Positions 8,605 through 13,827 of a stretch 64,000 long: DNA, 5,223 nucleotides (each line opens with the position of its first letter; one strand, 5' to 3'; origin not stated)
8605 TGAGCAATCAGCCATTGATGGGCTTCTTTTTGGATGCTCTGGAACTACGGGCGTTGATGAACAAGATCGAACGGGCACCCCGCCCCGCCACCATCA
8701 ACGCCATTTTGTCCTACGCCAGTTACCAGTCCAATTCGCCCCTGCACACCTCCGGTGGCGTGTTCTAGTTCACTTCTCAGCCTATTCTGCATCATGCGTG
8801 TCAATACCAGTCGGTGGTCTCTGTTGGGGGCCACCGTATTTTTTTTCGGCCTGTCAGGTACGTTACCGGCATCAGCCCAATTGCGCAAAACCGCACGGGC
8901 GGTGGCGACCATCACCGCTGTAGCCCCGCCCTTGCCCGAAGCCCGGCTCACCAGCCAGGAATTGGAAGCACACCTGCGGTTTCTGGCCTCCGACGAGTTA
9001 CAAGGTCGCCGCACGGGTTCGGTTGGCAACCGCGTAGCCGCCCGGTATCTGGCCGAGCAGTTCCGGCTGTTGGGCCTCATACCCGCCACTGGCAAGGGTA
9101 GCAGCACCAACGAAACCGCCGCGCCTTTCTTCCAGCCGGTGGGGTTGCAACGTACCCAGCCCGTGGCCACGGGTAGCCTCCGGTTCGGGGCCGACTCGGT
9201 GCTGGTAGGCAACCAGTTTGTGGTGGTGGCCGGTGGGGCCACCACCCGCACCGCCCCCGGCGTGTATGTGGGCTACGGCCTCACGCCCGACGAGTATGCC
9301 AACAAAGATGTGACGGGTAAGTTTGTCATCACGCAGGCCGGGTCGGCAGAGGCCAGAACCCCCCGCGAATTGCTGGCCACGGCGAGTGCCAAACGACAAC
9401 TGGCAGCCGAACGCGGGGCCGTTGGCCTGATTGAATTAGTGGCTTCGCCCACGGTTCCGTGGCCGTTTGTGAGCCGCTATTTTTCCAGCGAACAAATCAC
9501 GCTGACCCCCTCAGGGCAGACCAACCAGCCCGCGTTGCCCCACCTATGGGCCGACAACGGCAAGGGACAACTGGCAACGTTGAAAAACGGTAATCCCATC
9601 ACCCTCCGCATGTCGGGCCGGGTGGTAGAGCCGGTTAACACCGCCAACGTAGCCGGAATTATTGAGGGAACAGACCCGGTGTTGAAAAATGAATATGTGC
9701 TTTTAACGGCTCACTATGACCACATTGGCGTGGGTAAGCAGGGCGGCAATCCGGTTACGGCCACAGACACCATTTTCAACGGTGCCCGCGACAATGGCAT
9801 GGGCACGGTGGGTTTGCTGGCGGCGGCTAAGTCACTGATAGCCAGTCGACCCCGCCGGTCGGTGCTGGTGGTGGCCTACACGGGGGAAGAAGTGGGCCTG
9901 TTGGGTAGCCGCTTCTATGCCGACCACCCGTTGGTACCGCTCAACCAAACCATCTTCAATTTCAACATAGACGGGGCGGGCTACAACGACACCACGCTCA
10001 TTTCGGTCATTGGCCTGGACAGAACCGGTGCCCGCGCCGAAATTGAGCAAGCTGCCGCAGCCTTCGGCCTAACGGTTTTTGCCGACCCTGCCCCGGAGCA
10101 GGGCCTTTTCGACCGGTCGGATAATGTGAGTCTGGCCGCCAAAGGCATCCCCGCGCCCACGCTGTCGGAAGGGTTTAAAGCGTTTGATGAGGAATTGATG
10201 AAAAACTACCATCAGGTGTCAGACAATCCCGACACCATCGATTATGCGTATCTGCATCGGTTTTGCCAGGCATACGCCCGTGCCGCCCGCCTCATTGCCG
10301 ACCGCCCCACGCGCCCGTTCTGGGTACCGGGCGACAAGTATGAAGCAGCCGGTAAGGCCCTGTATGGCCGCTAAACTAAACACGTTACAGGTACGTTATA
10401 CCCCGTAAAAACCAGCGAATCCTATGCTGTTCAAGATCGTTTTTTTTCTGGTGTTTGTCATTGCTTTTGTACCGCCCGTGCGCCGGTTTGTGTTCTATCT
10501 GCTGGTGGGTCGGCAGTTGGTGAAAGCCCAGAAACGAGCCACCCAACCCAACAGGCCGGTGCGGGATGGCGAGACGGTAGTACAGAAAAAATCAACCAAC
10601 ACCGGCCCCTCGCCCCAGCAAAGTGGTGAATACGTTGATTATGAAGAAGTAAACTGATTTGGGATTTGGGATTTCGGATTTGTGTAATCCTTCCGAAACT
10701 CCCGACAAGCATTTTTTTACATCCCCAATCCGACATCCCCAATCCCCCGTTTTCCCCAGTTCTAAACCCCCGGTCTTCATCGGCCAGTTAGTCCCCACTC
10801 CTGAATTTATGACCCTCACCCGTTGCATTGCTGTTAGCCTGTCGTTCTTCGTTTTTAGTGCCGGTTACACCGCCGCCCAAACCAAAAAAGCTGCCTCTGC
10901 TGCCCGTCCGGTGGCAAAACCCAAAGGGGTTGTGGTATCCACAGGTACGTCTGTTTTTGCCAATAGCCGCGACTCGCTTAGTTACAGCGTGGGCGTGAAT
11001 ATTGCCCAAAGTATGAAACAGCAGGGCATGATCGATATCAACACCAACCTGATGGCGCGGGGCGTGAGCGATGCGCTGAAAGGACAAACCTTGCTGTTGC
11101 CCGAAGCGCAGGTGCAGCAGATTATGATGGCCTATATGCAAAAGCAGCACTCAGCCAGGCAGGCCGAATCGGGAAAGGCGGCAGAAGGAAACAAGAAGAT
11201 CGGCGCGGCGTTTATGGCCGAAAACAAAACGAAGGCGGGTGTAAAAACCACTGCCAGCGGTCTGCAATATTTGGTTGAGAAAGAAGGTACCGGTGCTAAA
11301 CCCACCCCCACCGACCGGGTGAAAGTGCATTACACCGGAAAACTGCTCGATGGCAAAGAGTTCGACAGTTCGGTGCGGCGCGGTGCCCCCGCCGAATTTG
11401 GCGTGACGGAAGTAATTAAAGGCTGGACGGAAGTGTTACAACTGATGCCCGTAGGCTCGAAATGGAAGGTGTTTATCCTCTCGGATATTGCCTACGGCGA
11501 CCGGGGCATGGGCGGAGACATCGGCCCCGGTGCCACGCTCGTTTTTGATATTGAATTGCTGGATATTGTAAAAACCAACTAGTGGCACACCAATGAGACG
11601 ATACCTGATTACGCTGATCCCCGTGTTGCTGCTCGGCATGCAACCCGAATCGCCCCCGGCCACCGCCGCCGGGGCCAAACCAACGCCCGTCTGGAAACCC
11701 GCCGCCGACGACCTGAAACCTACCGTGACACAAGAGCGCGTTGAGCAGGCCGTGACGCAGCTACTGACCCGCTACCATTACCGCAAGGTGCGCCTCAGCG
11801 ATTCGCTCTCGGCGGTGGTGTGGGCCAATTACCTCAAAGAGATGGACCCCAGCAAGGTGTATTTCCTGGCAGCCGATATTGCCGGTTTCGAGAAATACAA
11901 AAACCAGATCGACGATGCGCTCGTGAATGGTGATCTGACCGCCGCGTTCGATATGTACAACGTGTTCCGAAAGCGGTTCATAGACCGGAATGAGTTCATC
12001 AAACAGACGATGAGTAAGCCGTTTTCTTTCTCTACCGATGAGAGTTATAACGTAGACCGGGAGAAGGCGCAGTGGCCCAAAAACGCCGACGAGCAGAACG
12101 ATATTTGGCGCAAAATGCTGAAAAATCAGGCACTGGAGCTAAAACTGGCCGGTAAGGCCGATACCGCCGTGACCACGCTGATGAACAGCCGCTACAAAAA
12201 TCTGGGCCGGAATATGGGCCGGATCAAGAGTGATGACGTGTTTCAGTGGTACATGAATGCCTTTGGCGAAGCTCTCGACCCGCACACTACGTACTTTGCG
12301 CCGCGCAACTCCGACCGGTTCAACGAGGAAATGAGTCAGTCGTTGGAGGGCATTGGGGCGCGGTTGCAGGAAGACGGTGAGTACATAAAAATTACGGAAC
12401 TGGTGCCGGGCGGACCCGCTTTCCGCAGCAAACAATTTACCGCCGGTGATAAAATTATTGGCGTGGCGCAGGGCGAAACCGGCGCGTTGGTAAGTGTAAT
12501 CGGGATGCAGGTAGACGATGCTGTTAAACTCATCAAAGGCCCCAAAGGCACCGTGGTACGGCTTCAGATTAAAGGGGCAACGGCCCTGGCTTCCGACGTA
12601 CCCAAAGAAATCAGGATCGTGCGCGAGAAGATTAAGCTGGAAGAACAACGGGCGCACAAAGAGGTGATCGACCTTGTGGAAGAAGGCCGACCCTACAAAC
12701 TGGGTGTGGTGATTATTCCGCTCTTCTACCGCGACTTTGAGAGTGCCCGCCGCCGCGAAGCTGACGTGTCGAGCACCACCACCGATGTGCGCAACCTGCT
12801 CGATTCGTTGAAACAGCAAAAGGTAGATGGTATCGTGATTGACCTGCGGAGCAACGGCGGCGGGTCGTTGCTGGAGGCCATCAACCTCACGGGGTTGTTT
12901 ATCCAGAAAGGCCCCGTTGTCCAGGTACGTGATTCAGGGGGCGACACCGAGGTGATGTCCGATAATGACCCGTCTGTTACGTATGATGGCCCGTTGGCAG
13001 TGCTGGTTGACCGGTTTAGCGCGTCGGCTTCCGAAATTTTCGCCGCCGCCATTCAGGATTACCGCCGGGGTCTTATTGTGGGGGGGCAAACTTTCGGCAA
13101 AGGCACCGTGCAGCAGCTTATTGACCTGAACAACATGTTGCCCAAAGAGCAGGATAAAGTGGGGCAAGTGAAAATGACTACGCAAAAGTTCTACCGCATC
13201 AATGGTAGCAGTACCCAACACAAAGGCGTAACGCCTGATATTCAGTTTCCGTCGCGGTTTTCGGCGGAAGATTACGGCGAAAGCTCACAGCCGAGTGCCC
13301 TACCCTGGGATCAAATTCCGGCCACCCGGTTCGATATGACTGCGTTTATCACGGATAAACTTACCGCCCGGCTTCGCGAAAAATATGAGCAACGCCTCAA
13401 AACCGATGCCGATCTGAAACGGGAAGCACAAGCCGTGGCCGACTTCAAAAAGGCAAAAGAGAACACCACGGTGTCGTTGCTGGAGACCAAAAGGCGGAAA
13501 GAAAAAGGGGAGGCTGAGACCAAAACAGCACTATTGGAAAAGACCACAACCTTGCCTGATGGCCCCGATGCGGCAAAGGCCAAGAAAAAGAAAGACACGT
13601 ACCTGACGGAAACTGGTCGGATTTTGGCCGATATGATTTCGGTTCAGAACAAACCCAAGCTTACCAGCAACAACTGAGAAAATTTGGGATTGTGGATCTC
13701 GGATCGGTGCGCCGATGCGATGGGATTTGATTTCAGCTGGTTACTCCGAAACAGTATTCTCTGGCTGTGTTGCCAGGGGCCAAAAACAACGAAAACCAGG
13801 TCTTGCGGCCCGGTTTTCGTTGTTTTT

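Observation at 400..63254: Window-wide ~100-fold over-represented 9-mer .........: candidate DNA-uptake-sequence or HIP1-like system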

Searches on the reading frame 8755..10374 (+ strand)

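Call 8: search_protein_families(library=ncbifam, proteins=[window:8755-10374:+])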
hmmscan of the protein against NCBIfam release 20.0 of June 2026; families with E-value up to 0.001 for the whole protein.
window:8755-10374:+ (539 aa): 0 families

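Call 23: search_protein_families(library=pfam, proteins=[window:8755-10374:+])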
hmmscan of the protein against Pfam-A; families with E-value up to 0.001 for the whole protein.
window:8755-10374:+ (539 aa): 1 family
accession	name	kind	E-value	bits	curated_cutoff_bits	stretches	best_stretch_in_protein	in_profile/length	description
PF04389.22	Peptidase_M28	-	4.5e-38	131.4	21.3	1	298-508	1-190/193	Peptidase family M28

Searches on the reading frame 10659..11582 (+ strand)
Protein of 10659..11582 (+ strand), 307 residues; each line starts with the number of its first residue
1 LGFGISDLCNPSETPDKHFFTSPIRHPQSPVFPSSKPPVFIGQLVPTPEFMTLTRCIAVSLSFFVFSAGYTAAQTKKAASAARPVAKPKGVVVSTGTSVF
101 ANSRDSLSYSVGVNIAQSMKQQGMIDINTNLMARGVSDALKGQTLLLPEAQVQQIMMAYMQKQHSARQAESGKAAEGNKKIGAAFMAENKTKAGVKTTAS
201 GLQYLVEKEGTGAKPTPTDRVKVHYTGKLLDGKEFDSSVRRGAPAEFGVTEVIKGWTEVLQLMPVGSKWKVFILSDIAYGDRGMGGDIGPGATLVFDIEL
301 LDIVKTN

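Call 24: search_protein_families(library=pfam, proteins=[window:10659-11582:+])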
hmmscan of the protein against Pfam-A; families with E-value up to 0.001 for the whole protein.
window:10659-11582:+ (307 aa): 2 families
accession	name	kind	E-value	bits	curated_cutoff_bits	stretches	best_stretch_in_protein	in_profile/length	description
PF00254.34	FKBP_C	-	1.6e-28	99.3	21.1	1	214-301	4-94/94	FKBP-type peptidyl-prolyl cis-trans isomerase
PF01346.23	FKBP_N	-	6.7e-26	91.4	22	1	105-206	2-97/97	Domain amino terminal to FKBP-type peptidyl-prolyl isomerase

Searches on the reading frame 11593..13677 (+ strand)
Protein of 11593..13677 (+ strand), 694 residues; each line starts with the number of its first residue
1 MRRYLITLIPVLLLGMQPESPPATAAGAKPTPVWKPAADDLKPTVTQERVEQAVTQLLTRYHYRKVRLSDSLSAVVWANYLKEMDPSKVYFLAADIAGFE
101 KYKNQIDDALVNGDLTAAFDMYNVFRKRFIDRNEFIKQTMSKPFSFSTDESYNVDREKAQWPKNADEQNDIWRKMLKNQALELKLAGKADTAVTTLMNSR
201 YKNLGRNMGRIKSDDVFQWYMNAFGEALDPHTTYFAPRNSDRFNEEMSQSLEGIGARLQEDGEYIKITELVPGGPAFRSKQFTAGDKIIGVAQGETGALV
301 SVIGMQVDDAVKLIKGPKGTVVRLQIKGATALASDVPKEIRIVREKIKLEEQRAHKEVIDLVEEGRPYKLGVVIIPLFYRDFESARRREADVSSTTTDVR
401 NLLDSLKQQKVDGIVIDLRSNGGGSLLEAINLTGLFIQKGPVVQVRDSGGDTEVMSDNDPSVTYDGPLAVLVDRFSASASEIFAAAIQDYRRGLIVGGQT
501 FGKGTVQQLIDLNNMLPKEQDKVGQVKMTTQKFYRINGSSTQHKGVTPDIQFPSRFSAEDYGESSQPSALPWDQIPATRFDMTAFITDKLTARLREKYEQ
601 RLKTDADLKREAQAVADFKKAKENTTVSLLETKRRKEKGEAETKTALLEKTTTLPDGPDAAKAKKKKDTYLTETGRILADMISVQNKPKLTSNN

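Call 8: search_protein_families(library=ncbifam, proteins=[window:11593-13677:+])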
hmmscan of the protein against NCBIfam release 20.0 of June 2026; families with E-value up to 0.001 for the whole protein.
window:11593-13677:+ (694 aa): 11 families
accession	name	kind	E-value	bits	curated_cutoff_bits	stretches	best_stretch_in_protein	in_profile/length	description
NF008388.1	PRK11186.1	exception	1.8e-205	684.2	825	1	41-682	35-662/663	carboxy terminal-processing peptidase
NF051464.1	tail_spec_CT441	exception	1.8e-98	330.9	700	1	43-685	17-644/645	tail-specific protease Tsp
TIGR00225.1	prc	subfamily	6.8e-91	304.8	218.6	1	213-573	12-335/335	C-terminal processing peptidase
NF052377.1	lmo1851_S41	exception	3.5e-49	167.8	725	2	394-552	217-367/468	lmo1851 family serine protease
NF045589.1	Cterm_S41_CtpB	exception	7.8e-48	163.1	633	1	216-553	81-381/416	carboxyl-terminal processing protease CtpB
TIGR03900.1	prc_long_Delta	hypoth_equivalog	2.5e-44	151.6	660.95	1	222-555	110-408/973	MXAN_5808 family serine peptidase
NF045590.1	Cterm_S41_CtpC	exception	6.7e-43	147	665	1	214-552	78-378/418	carboxyl-terminal processing protease CtpC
NF045588.1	Cterm_S41_CtpA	exception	1.4e-35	123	625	1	224-514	83-346/401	carboxyl-terminal processing protease CtpA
NF045591.1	Cterm_S41_CtpZ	exception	1.1e-31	110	525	1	221-554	80-376/403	carboxyl-terminal processing protease CtpZ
NF033424.1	chlamy_CPAF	equivalog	4.7e-12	45.3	250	1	459-562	450-546/564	protease-like activity factor CPAF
NF058627.1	S41_Gfo1087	equivalog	2.9e-07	29.8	455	0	401-434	242-275/489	GFO_1087 family putative carboxy terminal peptidase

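Call 44: find_homologous_proteins(query=window:11593-13677:+, max_evalue=1e-100)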
Query window:11593-13677:+ (694 aa): 7854 proteins with E <= 1e-100 among 8000 candidates; the best 120 are listed.
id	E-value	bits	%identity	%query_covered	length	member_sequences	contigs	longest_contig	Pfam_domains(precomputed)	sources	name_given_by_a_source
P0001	0.0e+0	1541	100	100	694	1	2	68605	PF03572.24,PF00595.30,PF17804.7,PF11818.14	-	-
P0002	0.0e+0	1300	83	100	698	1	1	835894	PF03572.24,PF00595.30,PF17804.7,PF11818.14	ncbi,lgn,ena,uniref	ncbi:carboxy terminal-processing peptidase [uncultured Fibrella sp.]|uniref:carboxy terminal-process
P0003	0.0e+0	1298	83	100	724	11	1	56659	PF03572.24,PF00595.30,PF17804.7,PF11818.14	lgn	-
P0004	0.0e+0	1296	83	100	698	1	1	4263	PF03572.24,PF00595.30,PF17804.7,PF11818.14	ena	-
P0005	0.0e+0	1296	83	100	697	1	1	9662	PF03572.24,PF00595.30,PF17804.7,PF11818.14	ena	-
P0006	0.0e+0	1293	83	100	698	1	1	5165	PF03572.24,PF00595.30,PF17804.7,PF11818.14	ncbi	ncbi:MAG TPA: carboxy terminal-processing peptidase [Fibrella sp.]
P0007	0.0e+0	1292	82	100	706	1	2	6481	PF03572.24,PF00595.30,PF17804.7,PF11818.14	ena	-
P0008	0.0e+0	1281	82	100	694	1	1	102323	PF03572.24,PF00595.30,PF17804.7,PF11818.14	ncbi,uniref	ncbi:carboxy terminal-processing peptidase [Fibrella aquatica]|uniref:carboxy terminal-processing pe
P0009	0.0e+0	1243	78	100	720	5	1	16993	PF03572.24,PF00595.30,PF17804.7,PF11818.14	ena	-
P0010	0.0e+0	1231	77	100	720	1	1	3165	PF03572.24,PF00595.30,PF17804.7,PF11818.14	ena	-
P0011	0.0e+0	1227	80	100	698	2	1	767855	PF03572.24,PF00595.30,PF17804.7,PF11818.14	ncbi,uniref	ncbi:carboxy terminal-processing peptidase [Fibrella sp. WM1]|uniref:carboxy terminal-processing pep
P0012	0.0e+0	1227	80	100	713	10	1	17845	PF03572.24,PF00595.30,PF17804.7,PF11818.14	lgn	-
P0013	0.0e+0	1193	78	100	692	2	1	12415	PF03572.24,PF00595.30,PF17804.7,PF11818.14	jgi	jgi:carboxyl-terminal processing protease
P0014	0.0e+0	1058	68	99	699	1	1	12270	PF03572.24,PF00595.30,PF17804.7,PF11818.14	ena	-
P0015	0.0e+0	1057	69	99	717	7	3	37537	PF03572.24,PF00595.30,PF17804.7,PF11818.14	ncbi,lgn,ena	-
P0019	0.0e+0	1042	67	99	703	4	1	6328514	PF03572.24,PF00595.30,PF17804.7,PF11818.14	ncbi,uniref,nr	ncbi:carboxy terminal-processing peptidase [Rudanella lutea]|uniref:carboxy terminal-processing pept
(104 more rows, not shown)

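Call 45: find_encoding_contigs(protein=P0002, flank=10000, max_places=2)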
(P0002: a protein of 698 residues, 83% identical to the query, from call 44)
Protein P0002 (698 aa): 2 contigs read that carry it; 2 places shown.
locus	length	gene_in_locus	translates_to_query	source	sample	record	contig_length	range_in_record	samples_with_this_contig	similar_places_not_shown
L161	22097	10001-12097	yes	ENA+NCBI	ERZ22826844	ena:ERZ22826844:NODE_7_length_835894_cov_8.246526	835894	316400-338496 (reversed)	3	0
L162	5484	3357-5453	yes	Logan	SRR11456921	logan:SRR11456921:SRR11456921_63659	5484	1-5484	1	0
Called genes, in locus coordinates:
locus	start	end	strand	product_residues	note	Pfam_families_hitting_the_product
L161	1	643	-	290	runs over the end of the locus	PF01261:AP_endonuc_2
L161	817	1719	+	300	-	PF02311:AraC_binding (weak), PF07883:Cupin_2 (weak), PF12833:HTH_18, PF00165:HTH_AraC (weak)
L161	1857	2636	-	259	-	PF00106:adh_short, PF08659:KR (weak), PF13561:adh_short_C2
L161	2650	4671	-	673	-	PF03486:HI0933_like (weak), PF12831:FAD_oxidored, PF25275:Golvesin_C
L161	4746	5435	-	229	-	PF00702:Hydrolase, PF13419:HAD_2, PF13242:Hydrolase_like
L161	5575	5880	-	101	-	PF06999:Suc_Fer-like (weak), PF07845:DUF1636 (weak)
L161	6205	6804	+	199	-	PF04542:Sigma70_r2, PF08281:Sigma70_r4_2, PF04545:Sigma70_r4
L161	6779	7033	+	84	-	-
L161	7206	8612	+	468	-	PF04389:Peptidase_M28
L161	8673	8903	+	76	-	-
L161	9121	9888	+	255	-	PF01346:FKBP_N, PF00254:FKBP_C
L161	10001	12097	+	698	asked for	PF17804:TSP_NTD, PF00595:PDZ, PF03572:Peptidase_S41, PF11818:DUF3340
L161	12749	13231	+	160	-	PF04542:Sigma70_r2 (weak)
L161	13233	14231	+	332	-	PF00089:Trypsin, PF13365:Trypsin_2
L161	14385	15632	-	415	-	PF25919:BSH_CusB (faint), PF25973:BSH_CzcB (faint)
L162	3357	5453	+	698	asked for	PF17804:TSP_NTD, PF00595:PDZ, PF03572:Peptidase_S41, PF11818:DUF3340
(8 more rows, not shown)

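Call 46: find_encoding_contigs(protein=P0008, flank=10000, max_places=2)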
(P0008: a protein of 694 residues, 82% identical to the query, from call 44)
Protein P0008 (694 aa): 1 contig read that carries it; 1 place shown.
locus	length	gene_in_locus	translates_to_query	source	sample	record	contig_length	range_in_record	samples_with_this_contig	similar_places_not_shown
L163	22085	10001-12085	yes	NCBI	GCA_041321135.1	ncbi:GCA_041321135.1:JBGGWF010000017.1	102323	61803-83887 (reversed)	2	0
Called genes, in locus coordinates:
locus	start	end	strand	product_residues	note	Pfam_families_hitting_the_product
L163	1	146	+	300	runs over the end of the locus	PF02311:AraC_binding (weak), PF07883:Cupin_2 (weak), PF12833:HTH_18, PF00165:HTH_AraC (weak)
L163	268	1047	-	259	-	PF00106:adh_short, PF08659:KR (weak), PF13561:adh_short_C2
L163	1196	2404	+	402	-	PF24316:Tli3 (faint), PF13859:BNR_3, PF13088:BNR_2, PF15902:Sortilin-Vps10 (faint), PF02012:BNR (faint)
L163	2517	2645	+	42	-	-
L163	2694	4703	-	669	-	PF03486:HI0933_like (weak), PF12831:FAD_oxidored, PF25275:Golvesin_C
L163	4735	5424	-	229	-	PF00702:Hydrolase, PF13419:HAD_2, PF13242:Hydrolase_like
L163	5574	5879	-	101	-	PF06999:Suc_Fer-like (weak), PF07845:DUF1636 (weak)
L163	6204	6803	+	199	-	PF04542:Sigma70_r2, PF08281:Sigma70_r4_2, PF04545:Sigma70_r4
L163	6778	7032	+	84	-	-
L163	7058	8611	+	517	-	PF04389:Peptidase_M28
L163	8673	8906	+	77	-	-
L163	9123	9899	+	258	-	PF01346:FKBP_N, PF00254:FKBP_C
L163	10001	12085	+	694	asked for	PF17804:TSP_NTD, PF00595:PDZ, PF03572:Peptidase_S41, PF11818:DUF3340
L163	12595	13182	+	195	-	PF04542:Sigma70_r2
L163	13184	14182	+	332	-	PF00089:Trypsin, PF13365:Trypsin_2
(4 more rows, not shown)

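Call 47: find_encoding_contigs(protein=P0011, flank=10000, max_places=2)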
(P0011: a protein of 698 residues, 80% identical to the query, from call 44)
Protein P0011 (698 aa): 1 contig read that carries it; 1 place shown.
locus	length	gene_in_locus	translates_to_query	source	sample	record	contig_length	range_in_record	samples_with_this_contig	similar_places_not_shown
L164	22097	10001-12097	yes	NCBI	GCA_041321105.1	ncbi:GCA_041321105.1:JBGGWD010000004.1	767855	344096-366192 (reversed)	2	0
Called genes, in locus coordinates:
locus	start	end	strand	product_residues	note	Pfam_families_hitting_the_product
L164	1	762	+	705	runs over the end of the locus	PF10459:Peptidase_S46, PF00089:Trypsin (faint), PF13365:Trypsin_2 (faint)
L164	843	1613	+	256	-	PF13489:Methyltransf_23, PF07021:MetW (weak), PF13847:Methyltransf_31, PF08241:Methyltransf_11, PF08242:Methyltransf_12, PF13649:Methyltransf_25, PF01739:CheR (weak)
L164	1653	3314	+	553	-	PF22842:Pel9A-like_beta_helix, PF13229:Beta_helix (faint)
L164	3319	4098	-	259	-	PF00106:adh_short, PF13561:adh_short_C2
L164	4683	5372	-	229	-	PF00702:Hydrolase, PF13419:HAD_2, PF13242:Hydrolase_like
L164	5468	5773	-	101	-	PF06999:Suc_Fer-like (weak)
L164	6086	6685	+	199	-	PF04542:Sigma70_r2, PF08281:Sigma70_r4_2, PF04545:Sigma70_r4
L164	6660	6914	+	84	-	-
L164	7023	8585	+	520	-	PF04389:Peptidase_M28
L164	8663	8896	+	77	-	-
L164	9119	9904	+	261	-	PF01346:FKBP_N, PF00254:FKBP_C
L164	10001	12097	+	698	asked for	PF17804:TSP_NTD, PF00595:PDZ, PF03572:Peptidase_S41, PF11818:DUF3340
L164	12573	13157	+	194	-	PF04542:Sigma70_r2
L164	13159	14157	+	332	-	PF00089:Trypsin (weak), PF13365:Trypsin_2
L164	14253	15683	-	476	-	PF01384:PHO4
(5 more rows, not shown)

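Call 48: find_encoding_contigs(protein=P0019, flank=10000, max_places=2)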
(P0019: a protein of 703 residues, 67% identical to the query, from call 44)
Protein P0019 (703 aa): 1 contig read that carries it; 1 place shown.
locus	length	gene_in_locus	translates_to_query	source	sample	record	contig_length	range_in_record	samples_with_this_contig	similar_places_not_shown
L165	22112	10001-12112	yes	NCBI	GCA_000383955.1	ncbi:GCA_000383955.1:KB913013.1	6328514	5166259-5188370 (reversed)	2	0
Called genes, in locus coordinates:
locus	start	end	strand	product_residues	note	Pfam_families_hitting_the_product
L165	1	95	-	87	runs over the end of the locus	-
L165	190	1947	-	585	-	PF07719:TPR_2 (faint), PF13424:TPR_12 (faint), PF17874:TPR_MalT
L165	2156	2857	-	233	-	-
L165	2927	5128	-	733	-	PF20256:MoCoBD_2, PF01315:Ald_Xan_dh_C, PF02738:MoCoBD_1, PF20256:MoCoBD_2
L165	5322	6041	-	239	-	PF17131:TP_0789-like (weak)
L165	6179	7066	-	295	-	PF00231:ATP-synt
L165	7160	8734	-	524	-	PF02874:ATP-synt_ab_N, PF00006:ATP-synt_ab, PF00306:ATP-synt_ab_C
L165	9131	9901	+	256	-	PF01346:FKBP_N, PF00254:FKBP_C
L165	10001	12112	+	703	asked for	PF17804:TSP_NTD, PF00595:PDZ, PF03572:Peptidase_S41, PF11818:DUF3340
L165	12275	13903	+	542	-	PF00135:COesterase, PF20434:BD-FAE, PF07859:Abhydrolase_3 (faint)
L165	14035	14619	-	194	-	PF04542:Sigma70_r2, PF08281:Sigma70_r4_2, PF04545:Sigma70_r4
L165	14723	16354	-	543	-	PF01979:Amidohydro_1, PF07969:Amidohydro_3 (faint), PF13382:Adenine_deam_C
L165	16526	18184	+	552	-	PF04295:GD_AH_second, PF20629:GD_AH_C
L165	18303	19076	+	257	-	PF00106:adh_short, PF01370:Epimerase (faint), PF08659:KR, PF13561:adh_short_C2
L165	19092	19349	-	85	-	-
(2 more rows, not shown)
